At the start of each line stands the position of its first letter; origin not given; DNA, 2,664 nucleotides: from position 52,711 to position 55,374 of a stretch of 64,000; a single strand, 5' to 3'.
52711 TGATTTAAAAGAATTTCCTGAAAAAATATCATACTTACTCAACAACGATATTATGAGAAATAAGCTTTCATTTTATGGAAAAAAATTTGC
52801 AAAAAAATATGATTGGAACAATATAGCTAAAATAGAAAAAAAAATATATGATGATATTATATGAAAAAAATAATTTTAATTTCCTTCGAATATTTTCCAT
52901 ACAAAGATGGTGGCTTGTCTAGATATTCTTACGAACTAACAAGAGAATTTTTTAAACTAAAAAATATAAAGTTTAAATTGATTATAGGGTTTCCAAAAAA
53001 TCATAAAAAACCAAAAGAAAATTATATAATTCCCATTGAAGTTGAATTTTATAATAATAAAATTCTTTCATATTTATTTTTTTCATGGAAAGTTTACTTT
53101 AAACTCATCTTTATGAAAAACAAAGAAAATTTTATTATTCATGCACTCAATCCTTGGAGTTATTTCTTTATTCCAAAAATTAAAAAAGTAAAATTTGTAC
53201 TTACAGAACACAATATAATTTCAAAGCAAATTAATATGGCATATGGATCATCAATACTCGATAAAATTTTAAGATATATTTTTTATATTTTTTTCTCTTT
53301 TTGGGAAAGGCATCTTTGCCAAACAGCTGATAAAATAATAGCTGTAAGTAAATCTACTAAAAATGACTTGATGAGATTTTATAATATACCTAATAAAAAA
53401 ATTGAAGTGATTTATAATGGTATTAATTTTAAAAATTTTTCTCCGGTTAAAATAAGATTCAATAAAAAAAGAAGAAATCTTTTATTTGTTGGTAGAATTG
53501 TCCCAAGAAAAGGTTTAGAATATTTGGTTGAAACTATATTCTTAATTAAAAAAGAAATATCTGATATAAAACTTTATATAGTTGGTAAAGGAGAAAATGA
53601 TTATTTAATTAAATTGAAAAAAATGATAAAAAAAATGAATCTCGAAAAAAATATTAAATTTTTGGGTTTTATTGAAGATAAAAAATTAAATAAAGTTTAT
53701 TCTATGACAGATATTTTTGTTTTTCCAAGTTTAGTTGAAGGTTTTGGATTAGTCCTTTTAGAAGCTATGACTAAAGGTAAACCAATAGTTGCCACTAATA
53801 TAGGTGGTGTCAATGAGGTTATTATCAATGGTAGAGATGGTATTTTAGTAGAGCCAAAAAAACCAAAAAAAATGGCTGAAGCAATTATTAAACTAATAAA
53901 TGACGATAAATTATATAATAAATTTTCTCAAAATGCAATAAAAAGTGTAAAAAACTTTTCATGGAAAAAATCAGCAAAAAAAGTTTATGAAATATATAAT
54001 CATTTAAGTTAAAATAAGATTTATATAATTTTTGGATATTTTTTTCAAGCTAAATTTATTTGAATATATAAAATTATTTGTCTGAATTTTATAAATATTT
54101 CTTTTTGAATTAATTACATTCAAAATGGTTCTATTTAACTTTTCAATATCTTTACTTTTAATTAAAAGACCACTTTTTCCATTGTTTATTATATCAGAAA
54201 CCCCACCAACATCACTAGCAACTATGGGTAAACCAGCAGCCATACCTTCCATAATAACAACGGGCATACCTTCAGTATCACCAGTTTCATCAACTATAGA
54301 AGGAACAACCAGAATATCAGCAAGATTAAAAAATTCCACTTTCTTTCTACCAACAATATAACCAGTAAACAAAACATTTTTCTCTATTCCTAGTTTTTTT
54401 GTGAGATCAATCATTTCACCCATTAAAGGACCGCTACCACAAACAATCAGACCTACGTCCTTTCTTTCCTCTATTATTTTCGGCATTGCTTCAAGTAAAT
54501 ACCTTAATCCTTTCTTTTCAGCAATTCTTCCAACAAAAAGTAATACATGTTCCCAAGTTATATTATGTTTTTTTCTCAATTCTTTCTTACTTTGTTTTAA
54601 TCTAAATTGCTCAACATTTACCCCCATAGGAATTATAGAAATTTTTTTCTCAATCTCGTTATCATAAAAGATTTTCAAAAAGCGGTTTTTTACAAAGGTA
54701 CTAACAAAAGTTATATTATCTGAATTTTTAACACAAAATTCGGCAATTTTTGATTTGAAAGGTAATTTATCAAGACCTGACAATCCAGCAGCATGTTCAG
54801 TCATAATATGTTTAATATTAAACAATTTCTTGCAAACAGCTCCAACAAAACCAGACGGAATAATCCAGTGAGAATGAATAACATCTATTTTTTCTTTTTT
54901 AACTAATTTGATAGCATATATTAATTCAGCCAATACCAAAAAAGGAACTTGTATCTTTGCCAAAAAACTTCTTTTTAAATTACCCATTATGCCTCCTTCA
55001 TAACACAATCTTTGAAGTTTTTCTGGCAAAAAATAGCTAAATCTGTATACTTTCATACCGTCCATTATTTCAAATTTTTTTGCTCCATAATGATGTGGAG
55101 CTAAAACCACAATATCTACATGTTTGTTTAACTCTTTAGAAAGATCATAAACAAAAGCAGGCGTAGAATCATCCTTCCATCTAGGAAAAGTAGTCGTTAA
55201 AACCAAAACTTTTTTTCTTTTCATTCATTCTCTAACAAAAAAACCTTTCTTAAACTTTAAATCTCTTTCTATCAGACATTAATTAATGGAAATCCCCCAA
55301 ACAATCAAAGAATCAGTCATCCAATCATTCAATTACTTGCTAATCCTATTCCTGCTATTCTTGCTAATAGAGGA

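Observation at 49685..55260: Very low-GC island carrying a GT-C-like membrane protein and three GT4 glycosyltransferases, with its left junction inside ORF 49058-50080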

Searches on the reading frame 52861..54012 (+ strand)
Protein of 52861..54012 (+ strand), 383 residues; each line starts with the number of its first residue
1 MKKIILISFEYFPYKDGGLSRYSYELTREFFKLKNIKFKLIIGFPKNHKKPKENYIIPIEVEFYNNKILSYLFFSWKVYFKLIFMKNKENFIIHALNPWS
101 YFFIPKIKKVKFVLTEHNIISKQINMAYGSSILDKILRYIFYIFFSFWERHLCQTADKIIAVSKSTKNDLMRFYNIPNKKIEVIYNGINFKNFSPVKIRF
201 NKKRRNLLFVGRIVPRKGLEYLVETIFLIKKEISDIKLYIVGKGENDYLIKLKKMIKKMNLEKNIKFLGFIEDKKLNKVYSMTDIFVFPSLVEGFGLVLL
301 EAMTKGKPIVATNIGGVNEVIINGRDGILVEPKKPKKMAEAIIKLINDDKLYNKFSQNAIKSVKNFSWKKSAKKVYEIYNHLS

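Call 5: search_protein_families(library=pfam, proteins=[window:52861-54012:+], max_evalue=0.01)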
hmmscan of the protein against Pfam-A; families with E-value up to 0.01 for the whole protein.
window:52861-54012:+ (383 aa): 8 families
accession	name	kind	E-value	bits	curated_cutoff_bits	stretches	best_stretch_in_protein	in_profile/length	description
PF00534.26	Glycos_transf_1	-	1.8e-49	168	26.4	1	194-361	5-171/172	Glycosyl transferases group 1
PF13692.12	Glyco_trans_1_4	-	3.6e-42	144.4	27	1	205-348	2-142/142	Glycosyl transferases group 1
PF13439.12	Glyco_transf_4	-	1.6e-19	71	28.5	1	17-189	2-167/170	Glycosyltransferase Family 4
PF20706.3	GT4-conflict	-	1.8e-15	57.3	26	1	149-363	140-372/385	Family 4 Glycosyltransferase in conflict systems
PF11997.14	DUF3492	-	9.5e-06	26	23.3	0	107-167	194-257/268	Domain of unknown function (DUF3492)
PF08323.17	Glyco_transf_5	-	0.00014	22.1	22.7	0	101-173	150-227/239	Starch synthase catalytic domain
PF13579.12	Glyco_trans_4_4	-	0.00018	22.3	29.7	1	93-187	75-158/158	Glycosyl transferase 4-like domain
PF13524.12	Glyco_trans_1_2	-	0.0023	18.3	25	1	231-370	10-137/144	Glycosyl transferase-like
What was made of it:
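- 52861..54012 (+): GT4 glycosyltransferase 'GT4b'. GC 0.220, GC3 0.141. Pfam Glycos_transf_1 1.8e-49 (call 5).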

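Call 19: search_protein_families(library=ncbifam, proteins=[window:52861-54012:+], max_evalue=0.01)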
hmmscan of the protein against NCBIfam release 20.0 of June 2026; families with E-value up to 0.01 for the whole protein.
window:52861-54012:+ (383 aa): 51 families (the best 25 are shown)
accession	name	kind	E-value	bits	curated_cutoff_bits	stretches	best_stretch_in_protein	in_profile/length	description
TIGR02149.1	glgA_Coryne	subfamily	1.3e-43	149.6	302.4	1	145-381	134-389/391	glycogen synthase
TIGR03999.1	thiol_BshA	equivalog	3.6e-39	134.8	273.7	1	151-382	140-373/375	N-acetyl-alpha-D-glucosaminyl L-malate synthase BshA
TIGR03449.1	mycothiol_MshA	equivalog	5.1e-39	134.3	462.5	1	149-381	158-402/406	D-inositol-3-phosphate glycosyltransferase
NF041876.1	EPS_EpsE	equivalog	2.8e-38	132.2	400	1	178-374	185-388/389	exopolysaccharide biosynthesis GT4 family glycosyltransferase EpsE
TIGR03088.1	stp2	hypoth_equivalog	1.1e-34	120.1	409.05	1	157-381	138-372/374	TIGR03088 family PEP-CTERM/XrtA system glycosyltransferase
TIGR04157.1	glyco_rSAM_CFB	subfamily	5.6e-34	117.8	400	1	149-376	163-403/406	TIGR04157 family glycosyltransferase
NF041010.1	glycosy_Agl16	equivalog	8.4e-32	110.4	575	1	146-382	124-351/352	glycosylation protein Agl16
TIGR04047.1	MSMEG_0565_glyc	hypoth_equivalog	1.4e-31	109.9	259.85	1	148-380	131-372/373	MSMEG_0565 family glycosyltransferase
TIGR04063.1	stp3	hypoth_equivalog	2.5e-31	109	442.05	1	148-382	150-395/397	TIGR04063 family PEP-CTERM/XrtA system glycosyltransferase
NF047880.1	glyco_SdgA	exception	5.8e-31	107.6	800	1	158-378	268-486/488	serine-aspartate repeat adhesin O-glycosyltransferase SdgA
NF050063.1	ProtGlycPglJ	equivalog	3.1e-30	105.6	500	1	146-376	135-360/363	N-acetylgalactosamine-N,N'-diacetylbacillosaminyl-diphospho-undecaprenol 4-alpha-N-acetylgalactosaminyltransferase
NF038011.1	PelF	equivalog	4.5e-30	105.1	100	1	125-376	227-485/489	GT4 family glycosyltransferase PelF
NF047684.1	TeichurnBiosyTuaC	equivalog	1.3e-25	90.2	550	1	153-382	162-389/391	teichuronic acid biosynthesis protein TuaC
NF046085.1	XrtY_assoc_Gly1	equivalog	4.5e-25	88.3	400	1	52-382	58-384/387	XrtY-associated glycosyltransferase XYAG1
NF038295.1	EPS_HpsP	equivalog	3.5e-23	82.2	550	1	174-382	172-387/388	hormogonium polysaccharide biosynthesis glycosyltransferase HpsP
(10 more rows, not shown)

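Call 82: find_related_loci(query=window:52861-54012:+, collection=viral_contigs, flank=8000)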
Query window:52861-54012:+ (383 aa) in viral_contigs; peptide patterns used: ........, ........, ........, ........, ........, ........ (x = any residue, [..] = any of these).
70 stretches matched a pattern; 1 encode a relative of the query (tblastn E <= 1e-3); 1 distinct loci.
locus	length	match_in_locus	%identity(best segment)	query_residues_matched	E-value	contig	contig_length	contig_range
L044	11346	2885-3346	26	173-323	5e-10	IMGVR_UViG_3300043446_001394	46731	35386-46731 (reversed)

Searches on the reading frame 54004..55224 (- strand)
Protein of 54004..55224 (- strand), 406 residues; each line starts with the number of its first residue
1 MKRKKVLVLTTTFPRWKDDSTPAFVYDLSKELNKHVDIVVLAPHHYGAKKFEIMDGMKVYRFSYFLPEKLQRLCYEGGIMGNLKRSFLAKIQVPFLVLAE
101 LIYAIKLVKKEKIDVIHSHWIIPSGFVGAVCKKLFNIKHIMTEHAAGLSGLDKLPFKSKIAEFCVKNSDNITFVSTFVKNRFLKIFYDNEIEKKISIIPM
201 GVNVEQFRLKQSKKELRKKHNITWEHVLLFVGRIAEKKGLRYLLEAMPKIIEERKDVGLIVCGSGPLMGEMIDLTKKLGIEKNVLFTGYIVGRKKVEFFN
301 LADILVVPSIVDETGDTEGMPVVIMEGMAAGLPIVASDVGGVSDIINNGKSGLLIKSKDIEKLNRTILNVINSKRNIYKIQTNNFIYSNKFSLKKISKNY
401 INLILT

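Call 5: search_protein_families(library=pfam, proteins=[window:54004-55224:-], max_evalue=0.01)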
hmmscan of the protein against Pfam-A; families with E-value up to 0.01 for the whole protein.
window:54004-55224:- (406 aa): 6 families
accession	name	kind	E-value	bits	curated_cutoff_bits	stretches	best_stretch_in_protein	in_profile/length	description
PF00534.26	Glycos_transf_1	-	2.6e-39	134.9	26.4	1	213-374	2-159/172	Glycosyl transferases group 1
PF13692.12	Glyco_trans_1_4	-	2e-36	125.8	27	1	226-372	2-141/142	Glycosyl transferases group 1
PF13439.12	Glyco_transf_4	-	1.7e-16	61.2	28.5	1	24-205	7-169/170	Glycosyltransferase Family 4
PF13477.12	Glyco_trans_4_2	-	4e-08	33.9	23.4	1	90-175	53-139/139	Glycosyl transferase 4-like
PF13579.12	Glyco_trans_4_4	-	1.2e-07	32.6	29.7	1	25-188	7-148/158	Glycosyl transferase 4-like domain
PF20706.3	GT4-conflict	-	0.00053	19.5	26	1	217-348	187-322/385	Family 4 Glycosyltransferase in conflict systems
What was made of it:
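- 54157..55224 (-): Body of GT4 glycosyltransferase 'GT4c'. It is a conserved frame gene of the cluster, convergent with GT4b. GC 0.29-0.36, GC3 0.20 (intermediate). Pfam Glycos_transf_1 2.6e-39 (call 5).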

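Call 19: search_protein_families(library=ncbifam, proteins=[window:54004-55224:-], max_evalue=0.01)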
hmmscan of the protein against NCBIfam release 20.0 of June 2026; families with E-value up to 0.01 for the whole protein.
window:54004-55224:- (406 aa): 44 families (the best 25 are shown)
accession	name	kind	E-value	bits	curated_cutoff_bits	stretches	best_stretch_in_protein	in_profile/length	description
TIGR03999.1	thiol_BshA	equivalog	1.5e-38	132.7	273.7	1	57-403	30-369/375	N-acetyl-alpha-D-glucosaminyl L-malate synthase BshA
NF047684.1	TeichurnBiosyTuaC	equivalog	1.1e-36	126.6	550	1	5-383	2-364/391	teichuronic acid biosynthesis protein TuaC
TIGR04063.1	stp3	hypoth_equivalog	8.7e-32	110.5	442.05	1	161-385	151-372/397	TIGR04063 family PEP-CTERM/XrtA system glycosyltransferase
TIGR03449.1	mycothiol_MshA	equivalog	1e-31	110.3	462.5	1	99-397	89-393/406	D-inositol-3-phosphate glycosyltransferase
NF041876.1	EPS_EpsE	equivalog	5.3e-30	104.9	400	1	105-380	106-368/389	exopolysaccharide biosynthesis GT4 family glycosyltransferase EpsE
TIGR03088.1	stp2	hypoth_equivalog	2.7e-29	102.4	409.05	1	192-403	159-369/374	TIGR03088 family PEP-CTERM/XrtA system glycosyltransferase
TIGR04157.1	glyco_rSAM_CFB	subfamily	5.3e-28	98.1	400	1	161-403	163-405/406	TIGR04157 family glycosyltransferase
TIGR02149.1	glgA_Coryne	subfamily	6.9e-28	97.9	302.4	1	5-372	2-354/391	glycogen synthase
NF012028.0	PRK15484.1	subfamily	9.4e-24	84.2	618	1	176-400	143-371/380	lipopolysaccharide N-acetylglucosaminyltransferase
TIGR04005.1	wcaL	equivalog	8.4e-23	80.9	537.6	1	192-368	196-365/406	colanic acid biosynthesis glycosyltransferase WcaL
NF038295.1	EPS_HpsP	equivalog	5.9e-22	78.2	550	1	184-402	167-382/388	hormogonium polysaccharide biosynthesis glycosyltransferase HpsP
NF038298.1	EPS_HpsO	equivalog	8.2e-21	74.2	575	1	182-383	157-362/388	hormogonium polysaccharide biosynthesis glycosyltransferase HpsO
NF041010.1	glycosy_Agl16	equivalog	6.1e-20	71.4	575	1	116-401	85-345/352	glycosylation protein Agl16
NF038011.1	PelF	equivalog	7.2e-18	64.9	100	1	89-384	194-468/489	GT4 family glycosyltransferase PelF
TIGR04047.1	MSMEG_0565_glyc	hypoth_equivalog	1.1e-17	64.2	259.85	1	109-376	83-344/373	MSMEG_0565 family glycosyltransferase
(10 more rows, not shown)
